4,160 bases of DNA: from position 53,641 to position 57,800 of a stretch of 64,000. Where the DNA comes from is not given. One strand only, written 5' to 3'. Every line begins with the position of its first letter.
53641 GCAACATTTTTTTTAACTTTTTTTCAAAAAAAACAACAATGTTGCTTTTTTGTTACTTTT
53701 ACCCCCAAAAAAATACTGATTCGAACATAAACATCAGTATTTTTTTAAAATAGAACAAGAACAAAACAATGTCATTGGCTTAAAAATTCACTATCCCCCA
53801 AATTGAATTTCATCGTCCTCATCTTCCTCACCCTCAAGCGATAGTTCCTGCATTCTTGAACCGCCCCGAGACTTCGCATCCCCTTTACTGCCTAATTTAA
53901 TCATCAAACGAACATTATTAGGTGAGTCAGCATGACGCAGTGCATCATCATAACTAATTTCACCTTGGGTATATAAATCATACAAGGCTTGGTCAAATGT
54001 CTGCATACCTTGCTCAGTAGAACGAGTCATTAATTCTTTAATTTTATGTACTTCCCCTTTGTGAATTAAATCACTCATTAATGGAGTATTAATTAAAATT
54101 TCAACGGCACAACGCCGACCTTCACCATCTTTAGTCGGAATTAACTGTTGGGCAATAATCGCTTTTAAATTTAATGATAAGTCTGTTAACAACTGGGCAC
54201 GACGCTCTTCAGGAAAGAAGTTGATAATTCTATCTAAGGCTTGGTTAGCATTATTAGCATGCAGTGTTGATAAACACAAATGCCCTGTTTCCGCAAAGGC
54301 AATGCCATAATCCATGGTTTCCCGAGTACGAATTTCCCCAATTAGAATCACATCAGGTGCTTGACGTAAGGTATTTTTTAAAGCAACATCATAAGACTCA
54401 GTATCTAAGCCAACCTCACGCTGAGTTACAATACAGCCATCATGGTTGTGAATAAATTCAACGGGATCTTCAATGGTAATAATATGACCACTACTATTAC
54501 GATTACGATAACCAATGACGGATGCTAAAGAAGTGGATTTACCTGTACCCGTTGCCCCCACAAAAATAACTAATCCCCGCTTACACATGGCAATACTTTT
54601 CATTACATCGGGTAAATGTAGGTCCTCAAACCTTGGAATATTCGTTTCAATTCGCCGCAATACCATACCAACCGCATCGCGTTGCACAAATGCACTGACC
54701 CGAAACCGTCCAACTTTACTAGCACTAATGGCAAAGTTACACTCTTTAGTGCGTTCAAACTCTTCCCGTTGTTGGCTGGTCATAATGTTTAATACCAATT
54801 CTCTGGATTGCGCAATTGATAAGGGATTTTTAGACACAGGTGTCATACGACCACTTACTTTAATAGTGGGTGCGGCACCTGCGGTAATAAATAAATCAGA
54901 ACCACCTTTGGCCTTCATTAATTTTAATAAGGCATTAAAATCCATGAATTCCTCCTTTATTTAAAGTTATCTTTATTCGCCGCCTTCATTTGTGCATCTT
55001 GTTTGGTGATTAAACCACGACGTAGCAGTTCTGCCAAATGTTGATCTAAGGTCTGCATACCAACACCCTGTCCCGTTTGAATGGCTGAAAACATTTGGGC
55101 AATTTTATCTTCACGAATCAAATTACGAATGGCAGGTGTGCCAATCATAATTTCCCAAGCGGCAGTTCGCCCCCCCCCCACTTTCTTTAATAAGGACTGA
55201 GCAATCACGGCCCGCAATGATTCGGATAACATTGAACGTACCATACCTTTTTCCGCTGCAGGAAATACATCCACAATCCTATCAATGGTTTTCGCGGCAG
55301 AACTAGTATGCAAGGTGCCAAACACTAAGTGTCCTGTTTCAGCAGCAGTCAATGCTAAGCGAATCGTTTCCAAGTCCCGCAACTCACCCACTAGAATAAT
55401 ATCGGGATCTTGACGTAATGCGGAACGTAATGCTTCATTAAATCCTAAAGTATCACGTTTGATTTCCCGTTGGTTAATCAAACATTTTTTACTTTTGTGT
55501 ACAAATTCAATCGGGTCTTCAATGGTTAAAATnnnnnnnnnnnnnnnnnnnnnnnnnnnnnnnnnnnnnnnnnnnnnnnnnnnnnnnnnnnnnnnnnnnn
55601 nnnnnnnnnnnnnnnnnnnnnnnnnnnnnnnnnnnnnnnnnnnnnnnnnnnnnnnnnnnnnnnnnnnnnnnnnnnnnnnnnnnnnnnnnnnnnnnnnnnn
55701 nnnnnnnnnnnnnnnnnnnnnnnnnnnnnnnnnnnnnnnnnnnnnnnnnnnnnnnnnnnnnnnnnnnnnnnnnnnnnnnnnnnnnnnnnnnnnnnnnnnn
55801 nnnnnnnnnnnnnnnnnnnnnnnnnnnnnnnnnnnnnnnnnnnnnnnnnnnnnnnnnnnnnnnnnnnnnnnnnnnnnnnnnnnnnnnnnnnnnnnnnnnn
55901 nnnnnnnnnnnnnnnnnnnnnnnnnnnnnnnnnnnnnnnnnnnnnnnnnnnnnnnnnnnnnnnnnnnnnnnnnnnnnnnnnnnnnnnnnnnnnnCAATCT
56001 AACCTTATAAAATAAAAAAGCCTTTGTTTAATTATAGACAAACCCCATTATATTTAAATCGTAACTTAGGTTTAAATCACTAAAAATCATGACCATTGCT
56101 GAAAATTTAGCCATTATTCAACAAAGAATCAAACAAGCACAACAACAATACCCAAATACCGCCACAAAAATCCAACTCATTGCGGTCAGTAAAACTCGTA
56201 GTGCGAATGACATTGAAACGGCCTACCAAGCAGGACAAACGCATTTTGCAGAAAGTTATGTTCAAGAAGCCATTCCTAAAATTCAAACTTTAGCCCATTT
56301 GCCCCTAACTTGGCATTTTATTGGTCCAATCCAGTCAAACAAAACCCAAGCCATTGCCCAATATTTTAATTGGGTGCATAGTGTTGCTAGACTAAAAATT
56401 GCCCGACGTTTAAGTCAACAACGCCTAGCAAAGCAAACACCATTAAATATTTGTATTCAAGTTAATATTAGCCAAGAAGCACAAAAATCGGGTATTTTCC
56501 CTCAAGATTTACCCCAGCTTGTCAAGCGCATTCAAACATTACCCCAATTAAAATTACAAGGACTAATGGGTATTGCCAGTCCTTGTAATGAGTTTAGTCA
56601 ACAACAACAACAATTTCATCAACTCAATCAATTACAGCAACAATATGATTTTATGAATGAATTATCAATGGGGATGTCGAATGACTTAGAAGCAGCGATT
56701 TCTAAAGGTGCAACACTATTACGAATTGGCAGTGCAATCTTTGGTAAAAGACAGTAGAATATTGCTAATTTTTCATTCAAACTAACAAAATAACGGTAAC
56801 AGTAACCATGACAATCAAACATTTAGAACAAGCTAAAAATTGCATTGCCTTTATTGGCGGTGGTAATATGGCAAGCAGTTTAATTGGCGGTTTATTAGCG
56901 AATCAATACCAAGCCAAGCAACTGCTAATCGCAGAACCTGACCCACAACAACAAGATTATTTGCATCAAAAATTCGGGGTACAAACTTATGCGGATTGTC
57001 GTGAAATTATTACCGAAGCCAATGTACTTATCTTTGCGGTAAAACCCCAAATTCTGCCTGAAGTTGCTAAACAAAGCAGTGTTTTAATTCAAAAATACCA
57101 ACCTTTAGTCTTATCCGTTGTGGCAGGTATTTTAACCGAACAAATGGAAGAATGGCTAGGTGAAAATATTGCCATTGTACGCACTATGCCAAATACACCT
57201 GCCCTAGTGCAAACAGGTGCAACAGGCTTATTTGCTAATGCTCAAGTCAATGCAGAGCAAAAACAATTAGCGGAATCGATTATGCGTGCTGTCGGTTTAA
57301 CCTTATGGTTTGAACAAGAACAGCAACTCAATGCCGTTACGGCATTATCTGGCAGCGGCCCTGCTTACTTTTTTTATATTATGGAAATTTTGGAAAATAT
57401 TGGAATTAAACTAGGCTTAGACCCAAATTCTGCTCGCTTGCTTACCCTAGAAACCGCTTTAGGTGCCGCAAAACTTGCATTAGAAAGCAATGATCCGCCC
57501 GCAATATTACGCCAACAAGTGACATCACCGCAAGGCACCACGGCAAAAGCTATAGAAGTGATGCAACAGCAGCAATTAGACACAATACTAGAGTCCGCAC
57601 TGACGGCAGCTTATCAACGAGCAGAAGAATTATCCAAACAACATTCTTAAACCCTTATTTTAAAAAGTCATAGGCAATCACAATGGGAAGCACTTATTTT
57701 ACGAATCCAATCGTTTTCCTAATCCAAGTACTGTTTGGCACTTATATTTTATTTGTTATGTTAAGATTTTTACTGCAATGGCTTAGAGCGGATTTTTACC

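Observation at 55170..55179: G10 homopolymeric tract inside the pilT coding sequence: a potential slipped-strand phase-variation switch for pilus retraction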

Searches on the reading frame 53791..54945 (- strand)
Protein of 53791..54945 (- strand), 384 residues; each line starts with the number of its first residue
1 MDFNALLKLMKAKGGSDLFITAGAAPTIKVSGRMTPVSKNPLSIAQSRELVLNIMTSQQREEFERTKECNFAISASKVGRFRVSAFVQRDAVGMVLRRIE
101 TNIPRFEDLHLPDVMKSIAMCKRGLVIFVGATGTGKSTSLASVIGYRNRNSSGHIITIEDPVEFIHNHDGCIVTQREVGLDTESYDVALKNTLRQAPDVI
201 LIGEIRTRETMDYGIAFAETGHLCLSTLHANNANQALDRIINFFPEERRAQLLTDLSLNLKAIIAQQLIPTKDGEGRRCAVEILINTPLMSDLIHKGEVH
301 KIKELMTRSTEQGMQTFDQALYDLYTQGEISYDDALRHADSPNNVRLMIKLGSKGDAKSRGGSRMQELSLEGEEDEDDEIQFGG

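Call 8: list_cluster_members(proteins=[P0001, window:53791-54945:-, window:56808-57650:+])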
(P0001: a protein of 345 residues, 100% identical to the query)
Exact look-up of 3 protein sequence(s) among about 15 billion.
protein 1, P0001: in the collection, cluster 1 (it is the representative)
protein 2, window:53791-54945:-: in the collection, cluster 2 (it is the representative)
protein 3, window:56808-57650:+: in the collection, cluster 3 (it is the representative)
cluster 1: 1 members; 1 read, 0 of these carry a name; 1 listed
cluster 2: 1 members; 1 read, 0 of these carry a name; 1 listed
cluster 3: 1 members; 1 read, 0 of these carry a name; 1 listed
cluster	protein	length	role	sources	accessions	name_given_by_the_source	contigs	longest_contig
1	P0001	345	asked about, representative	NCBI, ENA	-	-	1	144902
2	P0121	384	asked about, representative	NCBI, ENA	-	-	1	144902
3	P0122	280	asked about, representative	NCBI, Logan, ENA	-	-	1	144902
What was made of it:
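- On Simple-sequence-repeat phase-variable (contingency) locus: No conspecific genome exists in the collections (call 8).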

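Call 13: search_protein_families(library=ncbifam, proteins=[window:53791-54945:-])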
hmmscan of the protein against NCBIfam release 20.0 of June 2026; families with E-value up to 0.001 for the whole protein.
window:53791-54945:- (384 aa): 17 families
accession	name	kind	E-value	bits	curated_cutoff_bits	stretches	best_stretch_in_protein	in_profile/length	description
TIGR01420.1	pilT_fam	subfamily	7.6e-134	446.3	319.1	1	3-343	2-342/343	PilT/PilU family type 4a pilus ATPase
TIGR02525.1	plasmid_TraJ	equivalog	5.4e-47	160.5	368.3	1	13-333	22-361/372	plasmid transfer ATPase TraJ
TIGR02524.1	dot_icm_DotB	equivalog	2.1e-35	122.6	463.3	1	5-328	8-343/358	Dot/Icm type IV secretion system ATPase DotB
NF041000.1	ATPase_ComGA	equivalog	2.6e-35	121.7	300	1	68-270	70-266/267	competence type IV pilus ATPase ComGA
TIGR02533.1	type_II_gspE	equivalog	3e-30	105.3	630.25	1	114-269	234-379/486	type II secretion system ATPase GspE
TIGR02538.1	type_IV_pilB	equivalog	6.8e-28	97.6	675.65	1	107-243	301-432/564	type IV-A pilus assembly ATPase PilB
NF007755.0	PRK10436.1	equivalog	5.9e-27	94.4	617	1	28-269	117-355/465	type II secretion system protein GspE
NF053534.1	T4PilAsmATPsTfpB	equivalog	5.3e-24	84.6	850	1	116-243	329-452/584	type IV pilus assembly ATPase TfpB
TIGR02788.1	VirB11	equivalog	1.9e-17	63.3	249.95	1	118-252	139-274/308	P-type DNA transfer ATPase VirB11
TIGR02782.1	TrbB_P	equivalog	2.3e-15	56.7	304.55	1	114-248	128-260/303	P-type conjugative transfer ATPase TrbB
NF058587.1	archaellum_moto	equivalog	9.5e-15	54.3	550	1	126-240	278-393/527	archaellum flagellar ATPase motor FlaI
NF010469.0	PRK13894.1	subfamily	1.5e-14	54.1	508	1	114-242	141-266/320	conjugal transfer ATPase TrbB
TIGR03819.1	heli_sec_ATPase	hypoth_equivalog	1.1e-13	51.2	373.15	1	113-237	169-294/340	TadA family conjugal transfer-associated ATPase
NF010425.0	PRK13851.1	equivalog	2.2e-10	39.9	461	1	105-256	145-296/344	type IV secretion system protein VirB11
NF010407.0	PRK13833.1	subfamily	2.1e-09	37.3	499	1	119-246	140-265/323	conjugal transfer protein TrbB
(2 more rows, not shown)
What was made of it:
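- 53791..54945 (-): pilU, 11 nt downstream of the pilT stop, with its own AGGAGG ribosome-binding site. Probably co-transcribed with pilT. TIGR01420 446 bits (call 13).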

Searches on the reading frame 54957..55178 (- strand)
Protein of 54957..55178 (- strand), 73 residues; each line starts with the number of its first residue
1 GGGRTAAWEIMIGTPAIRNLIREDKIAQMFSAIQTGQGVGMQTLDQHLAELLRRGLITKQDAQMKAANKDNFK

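Call 60: find_encoding_contigs(protein=window:54957-55178:-, flank=3000, max_places=4)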
Protein window:54957-55178:- (73 aa): no gene with exactly this product is on record in the collection.

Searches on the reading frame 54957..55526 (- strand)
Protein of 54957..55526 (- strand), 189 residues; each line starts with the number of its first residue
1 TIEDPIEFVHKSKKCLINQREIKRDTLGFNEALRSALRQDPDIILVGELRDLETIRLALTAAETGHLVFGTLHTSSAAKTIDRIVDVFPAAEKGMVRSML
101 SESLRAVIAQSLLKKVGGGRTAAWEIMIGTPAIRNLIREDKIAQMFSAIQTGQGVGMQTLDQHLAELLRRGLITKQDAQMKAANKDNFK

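Call 19: find_encoding_contigs(protein=window:54957-55526:-, flank=5000, max_places=6)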
Protein window:54957-55526:- (189 aa): no gene with exactly this product is on record in the collection.

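Call 59: find_encoding_contigs(protein=window:54957-55523:-, flank=3000, max_places=4)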
Protein window:54957-55523:- (188 aa): no gene with exactly this product is on record in the collection.
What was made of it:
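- Tried and rejected: Three guessed partial products were not on record: aa 157-345, aa 158-345, and a fragment starting at the tract (calls 19, 59, 60).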

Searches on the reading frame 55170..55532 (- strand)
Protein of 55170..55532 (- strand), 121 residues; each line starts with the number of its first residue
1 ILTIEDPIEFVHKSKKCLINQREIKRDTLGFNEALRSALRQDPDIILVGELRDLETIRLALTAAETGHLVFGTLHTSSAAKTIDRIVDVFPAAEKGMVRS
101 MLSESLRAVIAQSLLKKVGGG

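Call 17: find_homologous_proteins(query=window:55170-55532:-)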
Query seq(121 aa) (121 aa): 7950 proteins with E <= 0.001 among 8000 candidates; the best 120 are listed.
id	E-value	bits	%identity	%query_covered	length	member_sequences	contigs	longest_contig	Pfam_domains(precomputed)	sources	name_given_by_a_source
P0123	1.4e-64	233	93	100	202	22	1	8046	PF00437.27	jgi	jgi:twitching motility protein PilT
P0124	1.5e-64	233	91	100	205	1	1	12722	PF00437.27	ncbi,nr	ncbi:MAG: Flp pilus assembly complex ATPase component TadA, partial [Gammaproteobacteria bacterium]|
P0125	3.0e-64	232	92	100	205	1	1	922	PF00437.27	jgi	jgi:twitching motility protein PilT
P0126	3.1e-64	232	93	100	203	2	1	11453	PF00437.27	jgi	jgi:twitching motility protein PilT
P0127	3.3e-64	232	88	100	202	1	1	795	PF00437.27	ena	-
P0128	6.0e-64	231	93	100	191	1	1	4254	PF00437.27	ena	-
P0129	6.8e-64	231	89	100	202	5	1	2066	PF00437.27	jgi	jgi:twitching motility protein PilT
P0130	7.4e-64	230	91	100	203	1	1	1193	PF00437.27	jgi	jgi:twitching motility protein PilT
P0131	7.9e-64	230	88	100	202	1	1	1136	PF00437.27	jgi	jgi:twitching motility protein PilT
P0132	1.0e-63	230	91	100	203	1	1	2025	PF00437.27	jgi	jgi:twitching motility protein PilT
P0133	1.4e-63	230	92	100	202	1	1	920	PF00437.27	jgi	-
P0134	1.4e-63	230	90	100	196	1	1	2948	PF00437.27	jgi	jgi:twitching motility protein PilT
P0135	1.5e-63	230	88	100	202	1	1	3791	PF00437.27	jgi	jgi:twitching motility protein PilT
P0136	1.7e-63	229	92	100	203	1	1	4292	PF00437.27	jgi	jgi:twitching motility protein PilT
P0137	2.0e-63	229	91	100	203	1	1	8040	PF00437.27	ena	-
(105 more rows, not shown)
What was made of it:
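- Tried and rejected: It is uninformative (call 17).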

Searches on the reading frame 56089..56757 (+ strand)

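Call 13: search_protein_families(library=ncbifam, proteins=[window:56089-56757:+])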
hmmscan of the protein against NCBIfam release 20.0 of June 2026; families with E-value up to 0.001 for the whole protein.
window:56089-56757:+ (222 aa): 1 family
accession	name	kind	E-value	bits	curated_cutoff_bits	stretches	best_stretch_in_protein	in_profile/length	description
TIGR00044.1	TIGR00044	hypoth_equivalog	3.2e-72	242.9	106.25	1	2-221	3-229/229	YggS family pyridoxal phosphate-dependent enzyme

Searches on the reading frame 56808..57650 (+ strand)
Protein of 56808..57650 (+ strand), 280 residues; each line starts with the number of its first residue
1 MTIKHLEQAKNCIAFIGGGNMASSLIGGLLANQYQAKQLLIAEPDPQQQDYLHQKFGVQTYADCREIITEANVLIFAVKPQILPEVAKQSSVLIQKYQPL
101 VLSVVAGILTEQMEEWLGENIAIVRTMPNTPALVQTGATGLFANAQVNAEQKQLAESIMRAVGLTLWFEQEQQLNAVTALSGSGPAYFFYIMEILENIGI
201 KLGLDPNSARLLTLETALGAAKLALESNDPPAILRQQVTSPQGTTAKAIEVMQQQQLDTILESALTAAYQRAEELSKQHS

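Call 13: search_protein_families(library=ncbifam, proteins=[window:56808-57650:+])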
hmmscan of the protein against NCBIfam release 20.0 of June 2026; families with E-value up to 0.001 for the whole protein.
window:56808-57650:+ (280 aa): 6 families
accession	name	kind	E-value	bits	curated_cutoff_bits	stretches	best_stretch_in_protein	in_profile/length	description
TIGR00112.1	proC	equivalog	7.8e-78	261.7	196.75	1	13-275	1-263/263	pyrroline-5-carboxylate reductase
NF005813.0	PRK07679.1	exception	8.2e-61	205.8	404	1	10-277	3-270/279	pyrroline-5-carboxylate reductase ProI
NF008839.0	PRK11880.2-4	equivalog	1e-39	136.5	288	1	12-274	3-251/252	pyrroline-5-carboxylate reductase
NF005063.0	PRK06476.1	equivalog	7.8e-22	78.1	254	1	13-274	3-255/258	pyrroline-5-carboxylate reductase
NF005814.0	PRK07680.1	equivalog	1.9e-20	73.2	278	1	13-266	3-254/275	late competence protein ComER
NF005384.0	PRK06928.1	exception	4.1e-14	52.7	301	1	12-270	3-261/277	pyrroline-5-carboxylate reductase ProG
